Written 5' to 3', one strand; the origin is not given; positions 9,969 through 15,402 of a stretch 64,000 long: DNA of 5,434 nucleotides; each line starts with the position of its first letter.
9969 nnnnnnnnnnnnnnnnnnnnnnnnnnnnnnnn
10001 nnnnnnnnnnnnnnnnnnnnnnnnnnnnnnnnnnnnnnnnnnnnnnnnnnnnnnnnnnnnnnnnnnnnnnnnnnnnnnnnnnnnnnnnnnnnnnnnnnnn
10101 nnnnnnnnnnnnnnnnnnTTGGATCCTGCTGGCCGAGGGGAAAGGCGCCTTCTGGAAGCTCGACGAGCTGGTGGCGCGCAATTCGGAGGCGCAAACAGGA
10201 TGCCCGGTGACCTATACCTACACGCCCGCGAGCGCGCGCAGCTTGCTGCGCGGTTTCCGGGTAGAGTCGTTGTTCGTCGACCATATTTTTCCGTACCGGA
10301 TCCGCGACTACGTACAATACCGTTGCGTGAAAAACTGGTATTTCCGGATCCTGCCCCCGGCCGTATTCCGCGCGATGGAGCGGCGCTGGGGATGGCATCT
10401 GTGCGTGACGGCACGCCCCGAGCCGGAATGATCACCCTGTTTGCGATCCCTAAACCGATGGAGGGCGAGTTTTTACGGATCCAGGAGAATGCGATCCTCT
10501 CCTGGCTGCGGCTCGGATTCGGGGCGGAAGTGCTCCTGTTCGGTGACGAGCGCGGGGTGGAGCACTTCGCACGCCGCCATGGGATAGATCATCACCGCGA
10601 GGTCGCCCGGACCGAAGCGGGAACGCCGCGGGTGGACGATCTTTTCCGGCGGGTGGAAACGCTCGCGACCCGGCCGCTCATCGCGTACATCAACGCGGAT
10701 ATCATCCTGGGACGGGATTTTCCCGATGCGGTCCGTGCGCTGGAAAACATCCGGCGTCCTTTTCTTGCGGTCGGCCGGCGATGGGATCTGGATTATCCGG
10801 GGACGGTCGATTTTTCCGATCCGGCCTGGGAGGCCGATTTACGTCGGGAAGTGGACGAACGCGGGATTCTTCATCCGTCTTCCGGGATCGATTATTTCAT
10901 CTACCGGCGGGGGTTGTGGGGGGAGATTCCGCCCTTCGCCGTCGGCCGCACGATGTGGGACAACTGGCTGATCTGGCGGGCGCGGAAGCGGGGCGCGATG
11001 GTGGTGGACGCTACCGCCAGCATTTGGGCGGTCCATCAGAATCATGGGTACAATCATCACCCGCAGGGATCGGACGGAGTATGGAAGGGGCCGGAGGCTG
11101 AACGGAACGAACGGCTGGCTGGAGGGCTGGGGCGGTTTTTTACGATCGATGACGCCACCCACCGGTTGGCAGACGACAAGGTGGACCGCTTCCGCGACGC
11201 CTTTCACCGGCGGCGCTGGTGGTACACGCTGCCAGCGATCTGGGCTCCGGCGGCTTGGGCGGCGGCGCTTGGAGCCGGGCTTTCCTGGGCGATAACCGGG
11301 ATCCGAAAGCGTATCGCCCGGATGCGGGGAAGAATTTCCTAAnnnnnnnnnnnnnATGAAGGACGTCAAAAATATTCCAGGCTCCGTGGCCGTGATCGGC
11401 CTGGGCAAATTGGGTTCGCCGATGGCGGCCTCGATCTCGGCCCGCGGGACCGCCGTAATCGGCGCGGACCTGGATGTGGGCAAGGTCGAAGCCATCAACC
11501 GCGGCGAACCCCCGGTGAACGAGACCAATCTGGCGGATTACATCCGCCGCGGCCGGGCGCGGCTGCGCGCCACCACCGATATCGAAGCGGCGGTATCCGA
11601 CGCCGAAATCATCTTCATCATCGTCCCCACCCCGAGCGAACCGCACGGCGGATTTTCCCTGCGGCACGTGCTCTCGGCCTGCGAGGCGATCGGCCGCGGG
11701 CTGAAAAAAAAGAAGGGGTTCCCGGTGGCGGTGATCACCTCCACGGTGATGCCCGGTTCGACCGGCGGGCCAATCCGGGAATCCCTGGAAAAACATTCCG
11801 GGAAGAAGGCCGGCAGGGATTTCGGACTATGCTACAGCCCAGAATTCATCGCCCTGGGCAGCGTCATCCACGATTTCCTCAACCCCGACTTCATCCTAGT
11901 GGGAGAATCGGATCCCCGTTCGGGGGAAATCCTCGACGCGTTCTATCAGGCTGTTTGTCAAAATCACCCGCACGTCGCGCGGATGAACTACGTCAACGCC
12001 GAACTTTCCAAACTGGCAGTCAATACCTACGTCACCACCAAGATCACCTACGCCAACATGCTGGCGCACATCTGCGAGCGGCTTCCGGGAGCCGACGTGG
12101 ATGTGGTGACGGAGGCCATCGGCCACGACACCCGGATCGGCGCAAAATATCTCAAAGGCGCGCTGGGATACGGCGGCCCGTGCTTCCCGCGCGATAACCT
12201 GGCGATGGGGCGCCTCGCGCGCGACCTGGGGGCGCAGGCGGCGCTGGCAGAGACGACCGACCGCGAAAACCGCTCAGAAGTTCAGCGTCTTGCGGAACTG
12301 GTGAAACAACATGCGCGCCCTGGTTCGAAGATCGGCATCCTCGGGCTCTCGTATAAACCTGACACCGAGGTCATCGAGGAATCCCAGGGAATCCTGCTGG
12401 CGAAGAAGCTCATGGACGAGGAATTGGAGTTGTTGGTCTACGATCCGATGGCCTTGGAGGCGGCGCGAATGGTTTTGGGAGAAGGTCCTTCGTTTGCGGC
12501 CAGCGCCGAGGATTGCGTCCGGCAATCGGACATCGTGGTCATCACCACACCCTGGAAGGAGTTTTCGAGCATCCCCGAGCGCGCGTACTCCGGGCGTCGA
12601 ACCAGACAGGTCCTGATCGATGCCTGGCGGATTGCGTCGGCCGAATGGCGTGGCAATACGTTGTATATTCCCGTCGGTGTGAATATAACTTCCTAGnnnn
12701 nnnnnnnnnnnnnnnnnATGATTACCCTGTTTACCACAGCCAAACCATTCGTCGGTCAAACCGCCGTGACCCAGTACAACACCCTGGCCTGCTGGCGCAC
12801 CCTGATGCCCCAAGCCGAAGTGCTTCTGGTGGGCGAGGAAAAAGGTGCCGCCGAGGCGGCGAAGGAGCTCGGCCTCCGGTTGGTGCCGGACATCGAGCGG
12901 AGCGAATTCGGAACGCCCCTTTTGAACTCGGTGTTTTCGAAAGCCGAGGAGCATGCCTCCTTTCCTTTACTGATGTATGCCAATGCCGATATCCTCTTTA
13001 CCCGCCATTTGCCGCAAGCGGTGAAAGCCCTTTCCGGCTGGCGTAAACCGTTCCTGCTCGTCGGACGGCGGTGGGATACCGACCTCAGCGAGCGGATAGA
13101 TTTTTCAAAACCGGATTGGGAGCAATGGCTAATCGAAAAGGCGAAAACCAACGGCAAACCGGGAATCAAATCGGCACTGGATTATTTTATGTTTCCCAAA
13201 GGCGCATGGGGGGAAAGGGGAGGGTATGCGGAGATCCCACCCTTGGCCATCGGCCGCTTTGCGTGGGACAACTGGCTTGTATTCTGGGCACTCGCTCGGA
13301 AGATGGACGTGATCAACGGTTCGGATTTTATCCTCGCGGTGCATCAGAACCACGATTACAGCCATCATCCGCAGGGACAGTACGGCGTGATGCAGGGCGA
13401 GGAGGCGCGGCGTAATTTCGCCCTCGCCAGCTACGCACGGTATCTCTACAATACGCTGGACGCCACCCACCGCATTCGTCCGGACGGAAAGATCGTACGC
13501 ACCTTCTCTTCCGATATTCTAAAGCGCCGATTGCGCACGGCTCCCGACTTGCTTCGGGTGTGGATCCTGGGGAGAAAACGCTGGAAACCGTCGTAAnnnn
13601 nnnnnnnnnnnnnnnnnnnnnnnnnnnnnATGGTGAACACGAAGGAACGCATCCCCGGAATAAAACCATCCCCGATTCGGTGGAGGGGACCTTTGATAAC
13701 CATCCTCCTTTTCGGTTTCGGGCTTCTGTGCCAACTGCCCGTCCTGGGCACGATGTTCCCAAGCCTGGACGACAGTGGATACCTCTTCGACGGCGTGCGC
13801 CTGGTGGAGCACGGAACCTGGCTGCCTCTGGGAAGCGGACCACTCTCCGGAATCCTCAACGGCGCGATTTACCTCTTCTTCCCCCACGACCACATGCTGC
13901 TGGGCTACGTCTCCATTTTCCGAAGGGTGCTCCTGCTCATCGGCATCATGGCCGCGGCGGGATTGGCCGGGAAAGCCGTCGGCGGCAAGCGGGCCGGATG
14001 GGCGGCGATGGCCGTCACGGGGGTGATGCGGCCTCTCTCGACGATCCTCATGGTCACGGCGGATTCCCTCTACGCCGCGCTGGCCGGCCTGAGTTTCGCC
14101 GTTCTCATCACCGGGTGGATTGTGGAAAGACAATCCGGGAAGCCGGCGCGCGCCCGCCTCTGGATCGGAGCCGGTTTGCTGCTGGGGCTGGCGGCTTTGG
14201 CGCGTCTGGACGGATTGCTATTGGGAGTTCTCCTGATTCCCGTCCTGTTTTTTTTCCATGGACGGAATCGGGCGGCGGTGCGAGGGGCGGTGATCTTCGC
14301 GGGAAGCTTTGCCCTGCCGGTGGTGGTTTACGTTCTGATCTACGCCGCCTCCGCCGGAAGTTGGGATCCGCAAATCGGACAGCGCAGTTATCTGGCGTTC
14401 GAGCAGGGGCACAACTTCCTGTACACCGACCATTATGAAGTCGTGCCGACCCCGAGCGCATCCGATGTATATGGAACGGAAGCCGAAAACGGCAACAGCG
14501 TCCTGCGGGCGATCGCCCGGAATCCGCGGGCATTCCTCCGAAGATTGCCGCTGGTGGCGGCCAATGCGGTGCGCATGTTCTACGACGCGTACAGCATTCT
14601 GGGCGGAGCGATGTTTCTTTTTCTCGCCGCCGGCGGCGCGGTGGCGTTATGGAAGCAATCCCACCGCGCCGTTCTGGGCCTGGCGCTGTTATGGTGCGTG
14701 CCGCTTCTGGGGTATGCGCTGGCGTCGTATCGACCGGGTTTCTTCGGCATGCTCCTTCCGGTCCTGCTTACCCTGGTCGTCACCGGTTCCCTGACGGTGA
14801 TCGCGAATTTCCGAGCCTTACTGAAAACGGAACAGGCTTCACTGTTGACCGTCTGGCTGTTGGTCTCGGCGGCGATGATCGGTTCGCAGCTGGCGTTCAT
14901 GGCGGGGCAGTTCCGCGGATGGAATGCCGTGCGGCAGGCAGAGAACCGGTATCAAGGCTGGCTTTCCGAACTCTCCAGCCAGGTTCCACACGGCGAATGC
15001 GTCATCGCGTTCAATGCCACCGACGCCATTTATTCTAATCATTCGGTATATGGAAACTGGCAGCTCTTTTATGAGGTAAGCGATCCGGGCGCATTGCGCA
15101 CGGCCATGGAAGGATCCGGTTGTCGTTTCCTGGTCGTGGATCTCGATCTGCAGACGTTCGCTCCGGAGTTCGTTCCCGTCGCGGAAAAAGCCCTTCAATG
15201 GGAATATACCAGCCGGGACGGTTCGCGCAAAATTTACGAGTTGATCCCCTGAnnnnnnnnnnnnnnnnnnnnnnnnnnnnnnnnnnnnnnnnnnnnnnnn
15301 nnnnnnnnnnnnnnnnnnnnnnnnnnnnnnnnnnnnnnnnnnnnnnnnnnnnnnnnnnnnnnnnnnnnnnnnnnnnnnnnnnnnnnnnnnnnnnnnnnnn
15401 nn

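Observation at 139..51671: A ~51-kb unidirectional glycan-assembly supercluster pairs a Wzm/Wzt ABC exporter with eight GT-C-like polytopic membrane proteins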

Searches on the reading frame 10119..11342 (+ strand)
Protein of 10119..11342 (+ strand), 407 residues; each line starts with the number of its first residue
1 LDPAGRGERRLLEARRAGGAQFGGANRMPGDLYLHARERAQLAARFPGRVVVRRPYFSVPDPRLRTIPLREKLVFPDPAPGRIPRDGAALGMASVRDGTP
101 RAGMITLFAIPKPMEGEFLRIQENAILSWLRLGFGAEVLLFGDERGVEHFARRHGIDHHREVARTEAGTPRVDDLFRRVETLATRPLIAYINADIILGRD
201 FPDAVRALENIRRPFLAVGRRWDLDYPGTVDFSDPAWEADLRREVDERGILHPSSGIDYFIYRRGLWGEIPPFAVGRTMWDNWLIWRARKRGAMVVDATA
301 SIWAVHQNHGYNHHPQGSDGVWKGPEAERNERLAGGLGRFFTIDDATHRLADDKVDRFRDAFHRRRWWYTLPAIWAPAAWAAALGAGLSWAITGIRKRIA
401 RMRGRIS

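Call 4: search_protein_families(library=pfam, proteins=[window:10119-11342:+], max_evalue=0.01)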
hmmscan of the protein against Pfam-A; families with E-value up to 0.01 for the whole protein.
window:10119-11342:+ (407 aa): 0 families

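Call 11: search_protein_families(library=ncbifam, proteins=[window:10119-11342:+], max_evalue=0.1)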
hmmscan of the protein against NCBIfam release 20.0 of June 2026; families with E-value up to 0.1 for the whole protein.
window:10119-11342:+ (407 aa): 0 families

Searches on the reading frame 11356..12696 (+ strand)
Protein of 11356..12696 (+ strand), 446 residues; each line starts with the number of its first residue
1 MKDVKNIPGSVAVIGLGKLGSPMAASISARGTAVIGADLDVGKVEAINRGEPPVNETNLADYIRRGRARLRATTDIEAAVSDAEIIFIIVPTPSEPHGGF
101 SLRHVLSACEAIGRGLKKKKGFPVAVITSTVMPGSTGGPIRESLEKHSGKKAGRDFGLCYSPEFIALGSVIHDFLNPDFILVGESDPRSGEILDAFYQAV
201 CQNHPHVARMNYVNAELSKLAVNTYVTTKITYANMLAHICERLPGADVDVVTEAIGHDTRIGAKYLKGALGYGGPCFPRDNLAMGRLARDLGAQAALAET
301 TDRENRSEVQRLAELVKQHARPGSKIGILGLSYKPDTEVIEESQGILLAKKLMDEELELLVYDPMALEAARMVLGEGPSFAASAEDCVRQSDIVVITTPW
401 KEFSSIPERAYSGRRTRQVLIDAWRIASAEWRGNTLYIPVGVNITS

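Call 4: search_protein_families(library=pfam, proteins=[window:11356-12696:+], max_evalue=0.01)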
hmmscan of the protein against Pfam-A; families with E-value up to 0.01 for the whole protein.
window:11356-12696:+ (446 aa): 8 families
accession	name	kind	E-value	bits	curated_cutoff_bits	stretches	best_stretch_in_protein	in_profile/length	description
PF03721.20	UDPG_MGDP_dh_N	-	4.4e-41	140.9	27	1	11-193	3-184/187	UDP-glucose/GDP-mannose dehydrogenase family, NAD binding domain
PF00984.24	UDPG_MGDP_dh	-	1.2e-25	89.8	25.4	1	214-306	2-93/94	UDP-glucose/GDP-mannose dehydrogenase family, central domain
PF03720.21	UDPG_MGDP_dh_C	-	2.4e-19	70.1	30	1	327-427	1-101/103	UDP-glucose/GDP-mannose dehydrogenase family, UDP binding domain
PF03446.21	NAD_binding_2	-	3.6e-10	40.5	21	1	11-94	2-67/161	NAD binding domain of 6-phosphogluconate dehydrogenase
PF03807.23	F420_oxidored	-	3e-09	37.8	21.6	1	378-423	46-91/94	NADP oxidoreductase coenzyme F420-dependent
PF01210.29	NAD_Gly3P_dh_N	-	9.7e-07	29.3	23.1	1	11-92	2-79/158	NAD-dependent glycerol-3-phosphate dehydrogenase N-terminus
PF02826.25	2-Hacid_dh_C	-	0.0013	18.6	25.1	0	10-45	38-73/178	D-isomer specific 2-hydroxyacid dehydrogenase, NAD binding domain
PF02737.24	3HCDH_N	-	0.0026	18.1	22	1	10-87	1-83/180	3-hydroxyacyl-CoA dehydrogenase, NAD binding domain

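Call 72: search_protein_families(library=ncbifam, proteins=[window:11356-12696:+], max_evalue=0.00001)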
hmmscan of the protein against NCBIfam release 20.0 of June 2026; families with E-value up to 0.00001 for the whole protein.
window:11356-12696:+ (446 aa): 7 families
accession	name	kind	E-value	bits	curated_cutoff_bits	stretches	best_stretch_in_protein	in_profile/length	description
TIGR03026.1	NDP-sugDHase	subfamily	1.1e-101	340.7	189.8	1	11-424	3-412/413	nucleotide sugar dehydrogenase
NF041297.1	UDPGDh_AglM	equivalog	3.5e-84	283.2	670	1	11-428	3-418/429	UDP-glucose 6-dehydrogenase AglM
NF047673.2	TeichurnBiosyTuaD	equivalog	3.8e-66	224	700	1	11-423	4-410/439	UDP-glucose 6-dehydrogenase TuaD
NF040825.1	UDPMaNacDH_Arch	equivalog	2e-34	119.1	750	1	11-428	3-402/418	UDP-N-acetyl-D-mannosamine dehydrogenase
NF008286.0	PRK11064.1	equivalog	4.5e-29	101.3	459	1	10-411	5-407/420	UDP-N-acetyl-D-mannosamine dehydrogenase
NF011631.0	PRK15057.1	equivalog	6.7e-25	88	757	1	28-369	19-342/388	UDP-glucose 6-dehydrogenase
NF011729.0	PRK15182.1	equivalog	1.2e-19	70.4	592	1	11-366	9-357/425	Vi polysaccharide biosynthesis UDP-N-acetylglucosamine C-6 dehydrogenase TviB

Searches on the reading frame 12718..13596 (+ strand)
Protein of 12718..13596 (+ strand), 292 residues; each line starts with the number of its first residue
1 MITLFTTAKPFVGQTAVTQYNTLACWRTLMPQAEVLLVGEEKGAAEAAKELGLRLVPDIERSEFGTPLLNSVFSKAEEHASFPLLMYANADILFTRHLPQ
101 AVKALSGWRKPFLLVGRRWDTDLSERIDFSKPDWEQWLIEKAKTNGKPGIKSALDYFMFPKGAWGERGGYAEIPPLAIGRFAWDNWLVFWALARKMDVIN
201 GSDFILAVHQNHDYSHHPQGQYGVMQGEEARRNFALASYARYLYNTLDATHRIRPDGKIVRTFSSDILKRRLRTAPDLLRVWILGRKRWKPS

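Call 5: search_protein_families(library=pfam, proteins=[window:12718-13596:+], max_evalue=0.01)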
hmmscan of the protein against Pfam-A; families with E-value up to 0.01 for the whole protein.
window:12718-13596:+ (292 aa): 0 families

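Call 11: search_protein_families(library=ncbifam, proteins=[window:12718-13596:+], max_evalue=0.1)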
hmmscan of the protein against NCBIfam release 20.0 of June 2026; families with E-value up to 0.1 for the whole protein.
window:12718-13596:+ (292 aa): 0 families

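Call 78: search_solved_structures(query=window:12718-13596:+, max_evalue=10)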
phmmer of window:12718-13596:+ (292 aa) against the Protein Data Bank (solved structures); distinct sequences matched with E-value up to 10: 4.
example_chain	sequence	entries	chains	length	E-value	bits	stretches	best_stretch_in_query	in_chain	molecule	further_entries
3gr3_A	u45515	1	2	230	0.19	14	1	107-184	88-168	Nitroreductase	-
2mi2_A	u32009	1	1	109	0.39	13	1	89-157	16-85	Sec-independent protein translocase protein TatB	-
9dzz_B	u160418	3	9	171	1.3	11.2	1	89-157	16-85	Sec-independent protein translocase protein TatB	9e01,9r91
9k7y_A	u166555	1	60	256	9.8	8.3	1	20-84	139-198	Cage-i53-Zn1-HEHE-14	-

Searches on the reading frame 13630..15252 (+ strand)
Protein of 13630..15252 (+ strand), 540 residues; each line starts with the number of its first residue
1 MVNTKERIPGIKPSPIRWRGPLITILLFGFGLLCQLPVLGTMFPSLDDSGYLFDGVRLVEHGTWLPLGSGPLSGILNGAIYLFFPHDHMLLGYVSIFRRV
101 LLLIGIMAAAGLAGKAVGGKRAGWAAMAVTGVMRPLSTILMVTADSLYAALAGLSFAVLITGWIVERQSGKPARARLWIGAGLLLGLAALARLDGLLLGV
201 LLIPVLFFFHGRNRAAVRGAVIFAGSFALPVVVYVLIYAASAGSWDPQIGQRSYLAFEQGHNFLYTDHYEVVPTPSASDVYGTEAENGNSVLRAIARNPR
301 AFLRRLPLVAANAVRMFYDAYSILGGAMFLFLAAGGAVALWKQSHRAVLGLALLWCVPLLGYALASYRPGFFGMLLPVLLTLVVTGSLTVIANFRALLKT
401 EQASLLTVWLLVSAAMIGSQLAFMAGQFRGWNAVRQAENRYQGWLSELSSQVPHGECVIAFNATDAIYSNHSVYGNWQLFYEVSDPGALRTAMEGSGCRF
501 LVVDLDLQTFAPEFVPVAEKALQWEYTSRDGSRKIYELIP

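Call 5: search_protein_families(library=pfam, proteins=[window:13630-15252:+], max_evalue=0.01)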
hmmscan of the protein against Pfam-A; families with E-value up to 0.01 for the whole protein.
window:13630-15252:+ (540 aa): 0 families

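Call 11: search_protein_families(library=ncbifam, proteins=[window:13630-15252:+], max_evalue=0.1)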
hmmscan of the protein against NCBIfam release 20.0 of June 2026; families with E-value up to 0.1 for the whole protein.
window:13630-15252:+ (540 aa): 1 family
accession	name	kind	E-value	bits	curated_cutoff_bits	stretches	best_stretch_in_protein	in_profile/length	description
NF047440.1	LA3751_2_3_fam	subfamily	0.00028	19.9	200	1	154-237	155-239/460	LA_3751/LA_3752 family putative glycosyltransferase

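Call 56: search_protein_families(library=pfam, max_evalue=0.1, proteins=[window:13630-15249:+])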
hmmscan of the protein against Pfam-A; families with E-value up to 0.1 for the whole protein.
seq(540 aa): 0 families

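Call 57: find_homologous_proteins(query=window:13630-15252:+, max_evalue=0.001)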
Query window:13630-15252:+ (540 aa): 70 proteins with E <= 0.001 among 8000 candidates.
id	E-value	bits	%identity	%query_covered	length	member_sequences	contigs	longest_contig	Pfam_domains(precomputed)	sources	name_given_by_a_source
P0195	0.0e+0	1024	86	100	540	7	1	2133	-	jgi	jgi:MFS family permease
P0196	0.0e+0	1010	85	100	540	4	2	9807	-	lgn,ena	-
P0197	0.0e+0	1010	85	100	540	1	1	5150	-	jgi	jgi:hypothetical protein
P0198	5.2e-295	997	84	100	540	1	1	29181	-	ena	-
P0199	5.2e-290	981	82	100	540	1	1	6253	-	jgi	jgi:hypothetical protein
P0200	3.2e-289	978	81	100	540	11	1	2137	-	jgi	jgi:hypothetical protein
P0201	7.9e-286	967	80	100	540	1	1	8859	-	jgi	jgi:hypothetical protein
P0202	1.7e-282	956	80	100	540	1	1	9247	-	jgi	jgi:hypothetical protein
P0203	1.9e-281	953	80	100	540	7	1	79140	-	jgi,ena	-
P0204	2.4e-278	942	78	100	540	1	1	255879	-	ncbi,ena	-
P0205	8.2e-278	941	79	100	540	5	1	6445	-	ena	-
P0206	1.5e-276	936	79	100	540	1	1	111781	-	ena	-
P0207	2.0e-275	933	78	99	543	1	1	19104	-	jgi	jgi:hypothetical protein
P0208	3.7e-275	932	78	100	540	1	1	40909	-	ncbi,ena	-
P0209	2.5e-274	929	78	100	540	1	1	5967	-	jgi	jgi:hypothetical protein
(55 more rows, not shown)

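Call 59: search_solved_structures(query=A4, max_evalue=10, show_alignments=1)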
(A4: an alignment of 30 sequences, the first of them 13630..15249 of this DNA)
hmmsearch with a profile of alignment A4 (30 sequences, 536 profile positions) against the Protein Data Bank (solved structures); distinct sequences matched with E-value up to 10: 2.
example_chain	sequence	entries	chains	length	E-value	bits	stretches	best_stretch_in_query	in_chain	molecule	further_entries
8p4t_SA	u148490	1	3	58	0.6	11.7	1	303-351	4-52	Glycoprotein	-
8c80_D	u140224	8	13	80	1.7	10.2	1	341-385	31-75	Serine palmitoyltransferase-regulating protein TSC3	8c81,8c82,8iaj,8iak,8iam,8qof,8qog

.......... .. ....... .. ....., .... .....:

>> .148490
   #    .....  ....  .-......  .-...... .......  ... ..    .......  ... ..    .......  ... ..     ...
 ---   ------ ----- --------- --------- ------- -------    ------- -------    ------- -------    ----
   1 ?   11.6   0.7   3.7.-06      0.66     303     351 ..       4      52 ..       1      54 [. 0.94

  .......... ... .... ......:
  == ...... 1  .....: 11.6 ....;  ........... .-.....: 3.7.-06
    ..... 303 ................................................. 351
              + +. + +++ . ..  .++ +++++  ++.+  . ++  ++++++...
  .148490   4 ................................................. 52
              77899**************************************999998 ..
